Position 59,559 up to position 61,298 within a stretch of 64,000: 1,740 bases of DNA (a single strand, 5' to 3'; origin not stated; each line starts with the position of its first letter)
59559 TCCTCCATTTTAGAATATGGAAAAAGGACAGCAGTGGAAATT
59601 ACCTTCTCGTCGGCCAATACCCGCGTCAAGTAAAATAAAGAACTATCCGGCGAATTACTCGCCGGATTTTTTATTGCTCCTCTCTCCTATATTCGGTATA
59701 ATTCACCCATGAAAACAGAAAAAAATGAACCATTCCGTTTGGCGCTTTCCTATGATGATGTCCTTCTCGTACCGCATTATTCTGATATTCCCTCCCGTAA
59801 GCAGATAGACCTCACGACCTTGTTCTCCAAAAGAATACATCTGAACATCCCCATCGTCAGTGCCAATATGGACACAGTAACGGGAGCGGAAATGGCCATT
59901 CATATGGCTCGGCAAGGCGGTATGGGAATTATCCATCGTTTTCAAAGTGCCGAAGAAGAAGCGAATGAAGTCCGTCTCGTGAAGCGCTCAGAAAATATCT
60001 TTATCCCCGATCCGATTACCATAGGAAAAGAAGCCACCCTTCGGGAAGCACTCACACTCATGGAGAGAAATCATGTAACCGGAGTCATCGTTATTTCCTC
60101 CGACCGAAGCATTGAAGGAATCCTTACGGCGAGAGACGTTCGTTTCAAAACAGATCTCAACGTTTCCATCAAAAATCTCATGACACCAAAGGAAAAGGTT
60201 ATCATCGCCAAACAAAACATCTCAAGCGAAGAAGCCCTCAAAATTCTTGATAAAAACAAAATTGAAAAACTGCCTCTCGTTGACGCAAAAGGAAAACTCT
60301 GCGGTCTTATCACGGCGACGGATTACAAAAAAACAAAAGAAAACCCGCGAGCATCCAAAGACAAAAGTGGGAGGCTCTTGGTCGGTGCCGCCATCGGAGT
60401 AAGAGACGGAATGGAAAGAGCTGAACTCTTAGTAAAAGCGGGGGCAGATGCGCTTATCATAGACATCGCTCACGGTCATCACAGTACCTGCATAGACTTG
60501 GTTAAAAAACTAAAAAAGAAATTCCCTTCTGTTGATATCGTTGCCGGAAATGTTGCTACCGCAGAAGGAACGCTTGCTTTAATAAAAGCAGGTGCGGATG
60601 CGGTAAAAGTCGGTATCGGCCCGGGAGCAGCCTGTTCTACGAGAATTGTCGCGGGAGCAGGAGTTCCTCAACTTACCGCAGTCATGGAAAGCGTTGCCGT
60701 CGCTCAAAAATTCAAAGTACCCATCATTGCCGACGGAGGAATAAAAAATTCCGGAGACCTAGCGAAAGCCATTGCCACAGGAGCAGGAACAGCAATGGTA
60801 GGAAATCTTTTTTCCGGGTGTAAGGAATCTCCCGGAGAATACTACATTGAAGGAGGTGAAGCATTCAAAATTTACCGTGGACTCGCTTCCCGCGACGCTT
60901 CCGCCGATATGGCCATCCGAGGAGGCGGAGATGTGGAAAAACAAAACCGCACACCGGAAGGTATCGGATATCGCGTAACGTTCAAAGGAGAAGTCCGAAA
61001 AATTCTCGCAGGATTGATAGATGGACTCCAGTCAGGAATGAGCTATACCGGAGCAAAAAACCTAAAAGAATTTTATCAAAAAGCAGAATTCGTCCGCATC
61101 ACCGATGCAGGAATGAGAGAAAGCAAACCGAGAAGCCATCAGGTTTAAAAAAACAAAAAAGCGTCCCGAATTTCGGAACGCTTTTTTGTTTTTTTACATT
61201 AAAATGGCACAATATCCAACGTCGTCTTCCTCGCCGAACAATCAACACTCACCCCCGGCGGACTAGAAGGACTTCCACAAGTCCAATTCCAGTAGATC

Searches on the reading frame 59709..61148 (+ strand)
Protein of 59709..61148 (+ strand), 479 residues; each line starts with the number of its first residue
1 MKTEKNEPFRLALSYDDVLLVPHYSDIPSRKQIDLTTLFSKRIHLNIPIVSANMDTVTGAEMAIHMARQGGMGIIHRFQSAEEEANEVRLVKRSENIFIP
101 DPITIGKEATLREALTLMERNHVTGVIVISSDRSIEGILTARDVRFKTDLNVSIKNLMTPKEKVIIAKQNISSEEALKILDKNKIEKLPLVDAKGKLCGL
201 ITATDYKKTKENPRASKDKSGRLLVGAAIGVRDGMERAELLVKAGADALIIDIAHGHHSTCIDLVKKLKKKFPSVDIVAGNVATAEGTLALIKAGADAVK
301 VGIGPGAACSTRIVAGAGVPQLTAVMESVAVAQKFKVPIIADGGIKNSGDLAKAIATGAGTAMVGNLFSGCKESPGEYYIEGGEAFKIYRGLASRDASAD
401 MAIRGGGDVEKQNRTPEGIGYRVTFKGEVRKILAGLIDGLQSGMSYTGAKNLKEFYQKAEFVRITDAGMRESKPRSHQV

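Call 47: search_protein_families(library=pfam, proteins=[window:59709-61148:+], max_evalue=0.001)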
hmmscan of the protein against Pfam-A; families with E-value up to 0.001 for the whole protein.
window:59709-61148:+ (479 aa): 6 families
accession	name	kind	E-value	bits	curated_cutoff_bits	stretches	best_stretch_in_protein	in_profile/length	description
PF00478.31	IMPDH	-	2.5e-133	444.8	25.6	1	12-474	1-344/345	IMP dehydrogenase / GMP reductase domain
PF00571.33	CBS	-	1e-18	67.8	24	2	97-145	4-52/57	CBS domain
PF03060.21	NMO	-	2.8e-10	40.5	28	1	276-377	137-234/331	Nitronate monooxygenase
PF01070.24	FMN_dh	-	2.6e-05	23.9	24.9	1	260-367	205-304/350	FMN-dependent dehydrogenase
PF01645.23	Glu_synthase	-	0.00012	21.9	20.4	1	265-365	198-304/369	Conserved region in glutamate synthase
PF00977.27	His_biosynth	-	0.00017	21.5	23.6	0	222-368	75-222/228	Histidine biosynthesis protein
